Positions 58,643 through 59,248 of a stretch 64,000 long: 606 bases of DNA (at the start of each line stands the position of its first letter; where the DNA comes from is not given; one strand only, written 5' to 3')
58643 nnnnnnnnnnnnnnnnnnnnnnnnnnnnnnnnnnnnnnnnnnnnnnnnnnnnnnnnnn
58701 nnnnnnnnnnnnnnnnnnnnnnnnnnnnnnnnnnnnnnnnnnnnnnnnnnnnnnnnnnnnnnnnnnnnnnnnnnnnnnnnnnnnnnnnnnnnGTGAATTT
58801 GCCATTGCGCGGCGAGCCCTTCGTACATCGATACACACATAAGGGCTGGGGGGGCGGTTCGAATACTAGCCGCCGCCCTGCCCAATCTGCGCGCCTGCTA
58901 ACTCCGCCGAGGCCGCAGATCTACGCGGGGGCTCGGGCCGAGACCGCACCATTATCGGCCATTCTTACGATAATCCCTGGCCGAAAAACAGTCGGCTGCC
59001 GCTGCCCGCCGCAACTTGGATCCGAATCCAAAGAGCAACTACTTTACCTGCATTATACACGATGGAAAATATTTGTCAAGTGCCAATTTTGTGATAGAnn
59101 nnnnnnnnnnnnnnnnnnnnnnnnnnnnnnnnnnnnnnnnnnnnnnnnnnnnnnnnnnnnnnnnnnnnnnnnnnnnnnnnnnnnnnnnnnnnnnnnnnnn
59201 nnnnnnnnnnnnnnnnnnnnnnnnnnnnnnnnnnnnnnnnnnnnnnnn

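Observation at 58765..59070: Near-consensus promoter driving a ~270-nt GC-rich non-coding transcript next to tRNA genes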

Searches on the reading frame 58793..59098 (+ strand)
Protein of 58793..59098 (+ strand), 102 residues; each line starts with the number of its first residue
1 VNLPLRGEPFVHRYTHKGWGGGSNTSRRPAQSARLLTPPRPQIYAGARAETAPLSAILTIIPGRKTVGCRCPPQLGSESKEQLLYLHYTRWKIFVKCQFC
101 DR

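Call 37: find_homologous_proteins(query=window:58793-59098:+, max_evalue=0.01)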
Query window:58793-59098:+: no candidate shares three 5-residue words with the query. No homologue found.

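Call 38: search_protein_families(library=pfam, proteins=[window:58793-59098:+], max_evalue=1)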
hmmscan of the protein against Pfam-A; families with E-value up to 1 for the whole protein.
window:58793-59098:+ (102 aa): 0 families
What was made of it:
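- On Independent sRNA gene (generic kind): No ORF homology (calls 37, 38).
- Tried and rejected: The opposite-strand ORF has no relatives and no Pfam domain (calls 37, 38).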
